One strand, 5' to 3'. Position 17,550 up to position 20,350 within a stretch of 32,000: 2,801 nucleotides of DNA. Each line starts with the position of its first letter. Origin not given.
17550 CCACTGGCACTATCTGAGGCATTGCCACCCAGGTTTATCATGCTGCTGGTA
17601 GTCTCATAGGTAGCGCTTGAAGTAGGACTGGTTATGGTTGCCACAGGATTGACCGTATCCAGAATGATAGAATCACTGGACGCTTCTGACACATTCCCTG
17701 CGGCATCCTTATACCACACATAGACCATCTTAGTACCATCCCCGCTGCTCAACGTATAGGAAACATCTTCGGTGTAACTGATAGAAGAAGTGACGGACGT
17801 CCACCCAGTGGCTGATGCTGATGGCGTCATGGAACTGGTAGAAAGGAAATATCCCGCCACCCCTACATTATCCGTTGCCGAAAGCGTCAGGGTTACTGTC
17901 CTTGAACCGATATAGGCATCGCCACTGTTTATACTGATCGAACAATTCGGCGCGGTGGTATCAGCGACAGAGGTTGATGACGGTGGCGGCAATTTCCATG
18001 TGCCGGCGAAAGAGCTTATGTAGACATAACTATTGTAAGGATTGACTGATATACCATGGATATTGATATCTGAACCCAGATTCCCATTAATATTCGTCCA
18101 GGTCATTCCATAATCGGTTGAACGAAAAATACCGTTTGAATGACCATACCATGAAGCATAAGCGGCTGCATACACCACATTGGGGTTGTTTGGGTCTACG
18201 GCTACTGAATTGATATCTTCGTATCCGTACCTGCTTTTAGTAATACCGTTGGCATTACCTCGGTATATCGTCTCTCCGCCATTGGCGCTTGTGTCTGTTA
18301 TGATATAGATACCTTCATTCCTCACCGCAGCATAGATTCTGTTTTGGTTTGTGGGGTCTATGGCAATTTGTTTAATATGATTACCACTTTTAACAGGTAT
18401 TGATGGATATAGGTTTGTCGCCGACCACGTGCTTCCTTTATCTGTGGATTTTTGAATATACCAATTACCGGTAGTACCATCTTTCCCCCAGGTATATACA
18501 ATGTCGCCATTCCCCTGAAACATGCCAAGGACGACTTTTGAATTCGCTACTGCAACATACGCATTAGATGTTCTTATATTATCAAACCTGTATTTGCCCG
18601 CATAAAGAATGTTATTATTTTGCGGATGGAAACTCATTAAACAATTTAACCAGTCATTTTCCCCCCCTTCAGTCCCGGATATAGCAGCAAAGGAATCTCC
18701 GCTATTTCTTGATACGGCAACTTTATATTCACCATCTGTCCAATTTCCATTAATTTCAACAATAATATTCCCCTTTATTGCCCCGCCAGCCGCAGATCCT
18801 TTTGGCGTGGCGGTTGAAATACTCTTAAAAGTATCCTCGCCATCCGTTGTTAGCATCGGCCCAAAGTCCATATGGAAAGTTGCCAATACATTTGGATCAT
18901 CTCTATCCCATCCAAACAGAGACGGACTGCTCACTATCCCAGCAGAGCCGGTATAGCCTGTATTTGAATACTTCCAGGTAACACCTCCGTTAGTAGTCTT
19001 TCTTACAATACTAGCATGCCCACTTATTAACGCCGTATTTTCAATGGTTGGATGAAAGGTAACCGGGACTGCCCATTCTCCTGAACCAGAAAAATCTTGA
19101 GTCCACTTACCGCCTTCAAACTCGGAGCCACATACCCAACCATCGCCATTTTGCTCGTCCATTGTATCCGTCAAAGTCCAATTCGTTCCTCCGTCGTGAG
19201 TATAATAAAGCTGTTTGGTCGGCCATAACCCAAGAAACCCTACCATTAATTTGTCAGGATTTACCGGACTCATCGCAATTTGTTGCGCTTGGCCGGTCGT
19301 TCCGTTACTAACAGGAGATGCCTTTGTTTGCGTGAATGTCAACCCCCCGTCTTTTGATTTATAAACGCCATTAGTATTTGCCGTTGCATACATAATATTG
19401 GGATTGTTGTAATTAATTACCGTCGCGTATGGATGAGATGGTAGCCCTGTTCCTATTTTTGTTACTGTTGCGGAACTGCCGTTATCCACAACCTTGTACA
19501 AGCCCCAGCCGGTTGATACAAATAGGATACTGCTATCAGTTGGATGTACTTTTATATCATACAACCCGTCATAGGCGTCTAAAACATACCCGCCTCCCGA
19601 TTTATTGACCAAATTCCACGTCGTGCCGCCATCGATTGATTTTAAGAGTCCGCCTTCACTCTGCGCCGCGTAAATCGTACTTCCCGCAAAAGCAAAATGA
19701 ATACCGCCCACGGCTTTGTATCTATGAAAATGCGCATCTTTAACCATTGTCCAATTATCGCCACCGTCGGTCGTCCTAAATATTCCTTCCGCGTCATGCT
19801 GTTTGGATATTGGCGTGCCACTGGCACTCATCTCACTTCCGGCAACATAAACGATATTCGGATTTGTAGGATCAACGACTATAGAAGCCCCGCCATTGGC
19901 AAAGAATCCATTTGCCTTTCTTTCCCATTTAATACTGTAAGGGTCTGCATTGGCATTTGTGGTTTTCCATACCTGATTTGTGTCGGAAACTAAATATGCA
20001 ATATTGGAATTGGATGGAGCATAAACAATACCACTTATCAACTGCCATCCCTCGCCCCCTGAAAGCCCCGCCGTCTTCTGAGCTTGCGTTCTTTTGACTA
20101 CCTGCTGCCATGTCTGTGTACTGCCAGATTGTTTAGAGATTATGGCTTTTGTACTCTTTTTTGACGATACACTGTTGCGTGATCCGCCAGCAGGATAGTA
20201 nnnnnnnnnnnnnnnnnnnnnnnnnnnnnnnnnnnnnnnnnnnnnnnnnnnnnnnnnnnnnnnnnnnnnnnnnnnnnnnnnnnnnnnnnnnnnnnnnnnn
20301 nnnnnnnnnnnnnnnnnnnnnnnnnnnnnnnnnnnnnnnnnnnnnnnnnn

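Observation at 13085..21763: ~2,892-aa secreted mosaic protein encoded between the two halves of the glycan cluster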

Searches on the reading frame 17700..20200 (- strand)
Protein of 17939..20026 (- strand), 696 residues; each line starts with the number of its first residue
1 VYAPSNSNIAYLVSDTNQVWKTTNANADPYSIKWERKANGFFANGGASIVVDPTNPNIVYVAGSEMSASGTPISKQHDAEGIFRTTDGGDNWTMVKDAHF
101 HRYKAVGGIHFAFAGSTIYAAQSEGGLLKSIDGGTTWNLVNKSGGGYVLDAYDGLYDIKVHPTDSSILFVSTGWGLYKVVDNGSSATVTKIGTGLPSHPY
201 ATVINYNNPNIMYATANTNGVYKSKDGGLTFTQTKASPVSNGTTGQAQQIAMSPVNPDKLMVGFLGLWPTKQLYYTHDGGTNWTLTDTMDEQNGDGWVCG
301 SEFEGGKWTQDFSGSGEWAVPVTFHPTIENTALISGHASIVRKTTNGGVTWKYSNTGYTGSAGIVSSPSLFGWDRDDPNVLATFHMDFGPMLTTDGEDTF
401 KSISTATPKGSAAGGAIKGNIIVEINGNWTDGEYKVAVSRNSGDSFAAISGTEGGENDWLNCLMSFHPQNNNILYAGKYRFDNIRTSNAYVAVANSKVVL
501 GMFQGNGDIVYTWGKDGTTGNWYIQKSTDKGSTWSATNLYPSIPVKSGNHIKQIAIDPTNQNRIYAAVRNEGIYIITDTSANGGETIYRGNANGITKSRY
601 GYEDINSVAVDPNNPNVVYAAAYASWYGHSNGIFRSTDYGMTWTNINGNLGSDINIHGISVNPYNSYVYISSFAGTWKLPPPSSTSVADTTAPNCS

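Call 9: search_solved_structures(query=window:17700-20200:-, max_evalue=0.01)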
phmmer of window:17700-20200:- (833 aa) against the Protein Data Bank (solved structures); distinct sequences matched with E-value up to 0.01: 2.
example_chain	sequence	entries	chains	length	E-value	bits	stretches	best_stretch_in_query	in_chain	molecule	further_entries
2cn2_A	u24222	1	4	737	1.3e-11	46.6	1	655-703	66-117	BETA-1,4-XYLOGLUCAN HYDROLASE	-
2cn3_A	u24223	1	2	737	1.4e-11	46.6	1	654-703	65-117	BETA-1,4-XYLOGLUCAN HYDROLASE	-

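Call 45: find_homologous_proteins(query=window:17939-20026:-, max_evalue=0.00001)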
Query window:17939-20026:- (696 aa): 1482 proteins with E <= 0.00001 among 8000 candidates; the best 120 are listed.
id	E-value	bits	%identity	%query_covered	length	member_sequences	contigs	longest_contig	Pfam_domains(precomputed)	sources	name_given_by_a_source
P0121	0.0e+0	1289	83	100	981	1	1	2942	PF02012.27,PF15902.13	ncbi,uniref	ncbi:sialidase family protein, partial [uncultured Candidatus Kuenenia sp.]|uniref:sialidase family 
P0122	0.0e+0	1283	82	100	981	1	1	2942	PF02012.27,PF15902.13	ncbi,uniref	ncbi:hypothetical protein, partial [uncultured Candidatus Kuenenia sp.]|uniref:hypothetical protein 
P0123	0.0e+0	1057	69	99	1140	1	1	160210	PF17957.8,PF09136.17,PF15902.13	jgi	jgi:hypothetical protein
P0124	2.0e-292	990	98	64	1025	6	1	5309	PF02012.27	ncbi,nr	ncbi:MAG: hypothetical protein H3C64_04545, partial [Candidatus Kuenenia stuttgartiensis]|nr:hypothe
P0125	1.1e-249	849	84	64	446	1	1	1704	PF02012.27,PF15902.13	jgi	-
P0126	7.8e-206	704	53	100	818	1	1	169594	PF02012.27,PF15902.13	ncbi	-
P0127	4.5e-192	658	51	98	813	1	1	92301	PF02012.27,PF15902.13,PF13088.13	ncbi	-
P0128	1.1e-177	611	49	98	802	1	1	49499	PF24316.2,PF02012.27,PF15902.13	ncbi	-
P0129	1.7e-173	597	48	97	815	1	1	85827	PF15902.13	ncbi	-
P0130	7.1e-151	522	44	100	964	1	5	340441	PF17957.8,PF14870.13,PF05345.19,PF09136.17,PF15902.13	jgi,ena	-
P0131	2.0e-137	478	44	84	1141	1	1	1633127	PF15902.13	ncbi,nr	ncbi:MAG: hypothetical protein HS132_06750 [Planctomycetia bacterium]|nr:hypothetical protein [Planc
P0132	1.4e-134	468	42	98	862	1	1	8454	PF15902.13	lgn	-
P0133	5.9e-130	453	40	98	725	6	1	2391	PF14870.13,PF02012.27,PF15902.13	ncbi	-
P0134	7.3e-129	449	50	72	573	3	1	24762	PF15902.13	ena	-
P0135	3.7e-124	434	43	98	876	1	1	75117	PF11617.14,PF02012.27,PF15902.13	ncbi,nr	ncbi:MAG: hypothetical protein HZA10_00335 [Nitrospirae bacterium]|nr:hypothetical protein [Nitrospi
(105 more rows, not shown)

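Call 48: search_protein_families(library=pfam, proteins=[window:17939-20026:-], max_evalue=1)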
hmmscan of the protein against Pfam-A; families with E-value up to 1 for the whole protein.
window:17939-20026:- (696 aa): 7 families
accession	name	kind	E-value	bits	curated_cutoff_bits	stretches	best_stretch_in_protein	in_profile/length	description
PF15902.12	Sortilin-Vps10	-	2.6e-21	76.4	33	4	201-287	27-113/446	Sortilin, neurotensin receptor 3,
PF02012.26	BNR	-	2.5e-09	36.2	27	1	274-284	1-11/12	BNR/Asp-box repeat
PF24316.1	Tli3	-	8.2e-05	23.4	27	0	583-646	27-99/129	T6SS Tli3 immunity protein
PF13088.12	BNR_2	-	0.001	18.9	31.4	0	526-586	142-197/277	BNR repeat-like domain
PF21471.3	Reelin_subrepeat-B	-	0.057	13.6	27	0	273-297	62-86/127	Reelin subrepeat B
PF24814.1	WD40_Prp19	-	0.1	12.1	320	0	604-679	51-117/281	Prp19 WD40 domain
PF15899.11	BNR_6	-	0.59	10.8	27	1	633-646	1-14/14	BNR-Asp box repeat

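Call 59: predict_structure(alignment_id=A3)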
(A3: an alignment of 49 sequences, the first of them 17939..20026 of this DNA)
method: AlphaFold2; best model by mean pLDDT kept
length: 696 residues; sequences in the alignment: 49
mean_pLDDT: 87.3   pTM: 0.88
mean pLDDT of the five models: 87.3, 86.3, 86.2, 85.8, 85.4
residues with pLDDT >= 90: 459; 70-90: 152; 50-70: 40; < 50: 45
segments of 3 or more residues with pLDDT < 50: 72-75, 291-315, 406-408, 685-692, 694-696
pLDDT, mean of each block of 10 residues (from residue 1): 97 87 92 90 91 98 74 63 96 93 71 96 92 96 91 85 97 95 96 95 97 96 98 95 89 97 80 91 83 42 37 51 95 75 89 73 76 94 82 85 62 89 84 88 91 84 93 96 96 94 97 95 97 95 94 97 97 97 97 94 94 97 87 96 92 90 94 87 55 47
secondary structure, 60 per line:
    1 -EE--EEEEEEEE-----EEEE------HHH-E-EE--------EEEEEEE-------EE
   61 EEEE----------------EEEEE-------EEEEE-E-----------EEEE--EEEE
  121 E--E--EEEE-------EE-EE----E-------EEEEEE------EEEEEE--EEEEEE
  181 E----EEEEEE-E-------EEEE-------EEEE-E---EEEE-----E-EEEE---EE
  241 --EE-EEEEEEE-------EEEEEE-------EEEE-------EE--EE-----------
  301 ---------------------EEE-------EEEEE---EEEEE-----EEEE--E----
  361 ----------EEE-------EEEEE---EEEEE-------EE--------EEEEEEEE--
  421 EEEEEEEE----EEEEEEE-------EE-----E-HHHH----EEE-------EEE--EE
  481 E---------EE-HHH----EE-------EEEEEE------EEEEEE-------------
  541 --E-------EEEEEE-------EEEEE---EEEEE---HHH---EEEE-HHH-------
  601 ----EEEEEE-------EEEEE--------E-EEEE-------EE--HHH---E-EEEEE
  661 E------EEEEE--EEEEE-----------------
elements in order (helices of 4 or more, strands of 3 or more residues): E6-13 E19-22 E45-51 E59-64 E81-85 E93-97 E111-114 E117-121 E127-130 E155-160 E167-172 E175-181 E186-191 E201-204 E212-215 E221-224 E232-235 E246-252 E260-265 E273-276 E322-324 E332-336 E340-344 E350-353 E371-373 E381-385 E389-393 E411-418 E421-428 E433-439 H456-459 E464-466 E474-476 E479-481 E510-515 E522-527 E551-556 E564-568 E572-576 E586-589 E605-610 E618-622 E633-636 E656-661 E668-672 E675-679

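Call 63: fold_search(model_id=the predicted structure, library=pdb)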
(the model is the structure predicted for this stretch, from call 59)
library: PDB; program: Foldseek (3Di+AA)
matches with E <= 10: 1803; with E <= 0.001: 1423
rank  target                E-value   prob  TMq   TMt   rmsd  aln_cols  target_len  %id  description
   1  5fkq_B                1.2e-23  1.00  0.69  0.66   6.7       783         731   17  Unraveling the first step of xyloglucan degradation by the soil saprophyte Cellvibrio japonicus through the functional (released 2015-11-04)
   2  5fkq_A                2.4e-23  1.00  0.69  0.66   6.8       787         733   17  Unraveling the first step of xyloglucan degradation by the soil saprophyte Cellvibrio japonicus through the functional (released 2015-11-04)
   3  6p2m_A                2.7e-23  1.00  0.67  0.67   6.4       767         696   18  Crystal structure of the Caldicellulosiruptor lactoaceticus GH74 (ClGH74a) enzyme in complex with LLG xyloglucan (released 2019-07-31)
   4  6mgl_A                4.3e-23  1.00  0.64  0.60   7.5       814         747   17  Crystal structure of the catalytic domain from GH74 enzyme PoGH74 from Paenibacillus odorifer, D60A mutant in complex  (released 2019-01-23)
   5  6p2n                  4.6e-23  1.00  0.67  0.63   7.0       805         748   17  Crystal structure of Paenibacillus graminis GH74 (PgGH74) (released 2019-07-31)
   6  7kn8_A                7.3e-23  1.00  0.69  0.68   6.9       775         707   15  Crystal structure of the GH74 xyloglucanase from Xanthomonas campestris (Xcc1752) (released 2021-05-26)
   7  6p2l_A                8.1e-23  1.00  0.67  0.68   5.9       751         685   18  Crystal structure of Niastella koreensis GH74 (NkGH74) enzyme (released 2019-07-31)
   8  5fkt_B                1.0e-22  1.00  0.66  0.63   7.5       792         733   17  Unraveling the first step of xyloglucan degradation by the soil saprophyte Cellvibrio japonicus through the functional (released 2015-11-04)
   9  5fkt_A                1.3e-22  1.00  0.67  0.65   7.5       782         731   17  Unraveling the first step of xyloglucan degradation by the soil saprophyte Cellvibrio japonicus through the functional (released 2015-11-04)
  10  5jwz_A                1.5e-22  1.00  0.64  0.62   8.4       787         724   17  Structure of a Putative Xyloglucanase from the Cellulolytic Bacteria Streptomyces sp. SirexAA-E (released 2016-06-01)
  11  2cn3_A                2.2e-22  1.00  0.65  0.62   7.1       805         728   17  Crystal Structures of Clostridium thermocellum Xyloglucanase (released 2006-05-22)
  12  1sqj_B                3.0e-22  1.00  0.67  0.61   6.8       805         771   16  Crystal Structure Analysis of Oligoxyloglucan reducing-end-specific cellobiohydrolase (OXG-RCBH) (released 2004-07-20)
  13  2cn2_A                3.0e-22  1.00  0.65  0.65   6.6       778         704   17  Crystal Structures of Clostridium thermocellum Xyloglucanase (released 2006-05-22)
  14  6p2o_A                3.2e-22  1.00  0.66  0.64   7.2       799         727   16  Crystal structure of Streptomyces rapamycinicus GH74 in complex with xyloglucan fragments XLLG and XXXG (released 2019-07-31)
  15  7kn8_B                3.6e-22  1.00  0.65  0.64   8.0       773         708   15  Crystal structure of the GH74 xyloglucanase from Xanthomonas campestris (Xcc1752) (released 2021-05-26)
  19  1sqj_A                2.9e-21  1.00  0.67  0.61   6.9       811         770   16  Crystal Structure Analysis of Oligoxyloglucan reducing-end-specific cellobiohydrolase (OXG-RCBH) (released 2004-07-20)
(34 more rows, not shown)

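Call 64: search_solved_structures(query=A3, max_evalue=0.001, show_alignments=2)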
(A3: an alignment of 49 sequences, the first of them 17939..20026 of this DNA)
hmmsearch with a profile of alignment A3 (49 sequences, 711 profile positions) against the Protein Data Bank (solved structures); distinct sequences matched with E-value up to 0.001: 65 (the best 60 are shown).
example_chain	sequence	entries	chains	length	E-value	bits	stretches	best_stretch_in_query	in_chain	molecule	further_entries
1sqj_A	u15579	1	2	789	5.1e-43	150.4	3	57-378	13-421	oligoxyloglucan reducing-end-specific cellobiohydrolase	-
2ebs_A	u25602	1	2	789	5.1e-43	150.3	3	57-378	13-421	Oligoxyloglucan reducing end-specific cellobiohydrolase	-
2cn2_A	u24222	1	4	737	1.3e-40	142.4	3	55-202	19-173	BETA-1,4-XYLOGLUCAN HYDROLASE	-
2cn3_A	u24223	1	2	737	2.6e-39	138.1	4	138-375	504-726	BETA-1,4-XYLOGLUCAN HYDROLASE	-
6p2m_A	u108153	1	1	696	9.9e-37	129.6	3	54-216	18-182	Type 3a cellulose-binding domain protein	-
4lgn_A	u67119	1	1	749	5.6e-36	127.1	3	54-201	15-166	Cellulose-binding, family II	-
3b7f_A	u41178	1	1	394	1.6e-35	125.6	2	165-335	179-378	Glycosyl hydrolase, BNR repeat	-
6mgj_A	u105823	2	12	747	8.8e-35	123.1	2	52-481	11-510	Xyloglucanase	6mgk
6p2n_A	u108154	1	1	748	1e-34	122.9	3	50-201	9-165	Xyloglucanase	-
6p2o_A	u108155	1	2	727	1.2e-34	122.7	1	56-692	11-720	Xyloglucanase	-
6mgl_A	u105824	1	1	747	6.3e-34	120.3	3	52-201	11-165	Xyloglucanase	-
5fkr_A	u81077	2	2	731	7.4e-34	120.1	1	56-565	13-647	ENDO-1,4-BETA-GLUCANASE/XYLOGLUCANASE, PUTATIVE, GLY74A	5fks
6p2l_A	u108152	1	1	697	1.1e-33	119.5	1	73-667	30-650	Glycosyl hydrolase BNR repeat-containing protein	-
5fkt_A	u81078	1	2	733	1.2e-33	119.4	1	56-565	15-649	ENDO-1,4-BETA-GLUCANASE/XYLOGLUCANASE, GLY74A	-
5fkq_A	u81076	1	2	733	2.5e-33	118.3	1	57-565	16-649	ENDO-1,4-BETA-GLUCANASE/XYLOGLUCANASE, PUTATIVE, GLY74A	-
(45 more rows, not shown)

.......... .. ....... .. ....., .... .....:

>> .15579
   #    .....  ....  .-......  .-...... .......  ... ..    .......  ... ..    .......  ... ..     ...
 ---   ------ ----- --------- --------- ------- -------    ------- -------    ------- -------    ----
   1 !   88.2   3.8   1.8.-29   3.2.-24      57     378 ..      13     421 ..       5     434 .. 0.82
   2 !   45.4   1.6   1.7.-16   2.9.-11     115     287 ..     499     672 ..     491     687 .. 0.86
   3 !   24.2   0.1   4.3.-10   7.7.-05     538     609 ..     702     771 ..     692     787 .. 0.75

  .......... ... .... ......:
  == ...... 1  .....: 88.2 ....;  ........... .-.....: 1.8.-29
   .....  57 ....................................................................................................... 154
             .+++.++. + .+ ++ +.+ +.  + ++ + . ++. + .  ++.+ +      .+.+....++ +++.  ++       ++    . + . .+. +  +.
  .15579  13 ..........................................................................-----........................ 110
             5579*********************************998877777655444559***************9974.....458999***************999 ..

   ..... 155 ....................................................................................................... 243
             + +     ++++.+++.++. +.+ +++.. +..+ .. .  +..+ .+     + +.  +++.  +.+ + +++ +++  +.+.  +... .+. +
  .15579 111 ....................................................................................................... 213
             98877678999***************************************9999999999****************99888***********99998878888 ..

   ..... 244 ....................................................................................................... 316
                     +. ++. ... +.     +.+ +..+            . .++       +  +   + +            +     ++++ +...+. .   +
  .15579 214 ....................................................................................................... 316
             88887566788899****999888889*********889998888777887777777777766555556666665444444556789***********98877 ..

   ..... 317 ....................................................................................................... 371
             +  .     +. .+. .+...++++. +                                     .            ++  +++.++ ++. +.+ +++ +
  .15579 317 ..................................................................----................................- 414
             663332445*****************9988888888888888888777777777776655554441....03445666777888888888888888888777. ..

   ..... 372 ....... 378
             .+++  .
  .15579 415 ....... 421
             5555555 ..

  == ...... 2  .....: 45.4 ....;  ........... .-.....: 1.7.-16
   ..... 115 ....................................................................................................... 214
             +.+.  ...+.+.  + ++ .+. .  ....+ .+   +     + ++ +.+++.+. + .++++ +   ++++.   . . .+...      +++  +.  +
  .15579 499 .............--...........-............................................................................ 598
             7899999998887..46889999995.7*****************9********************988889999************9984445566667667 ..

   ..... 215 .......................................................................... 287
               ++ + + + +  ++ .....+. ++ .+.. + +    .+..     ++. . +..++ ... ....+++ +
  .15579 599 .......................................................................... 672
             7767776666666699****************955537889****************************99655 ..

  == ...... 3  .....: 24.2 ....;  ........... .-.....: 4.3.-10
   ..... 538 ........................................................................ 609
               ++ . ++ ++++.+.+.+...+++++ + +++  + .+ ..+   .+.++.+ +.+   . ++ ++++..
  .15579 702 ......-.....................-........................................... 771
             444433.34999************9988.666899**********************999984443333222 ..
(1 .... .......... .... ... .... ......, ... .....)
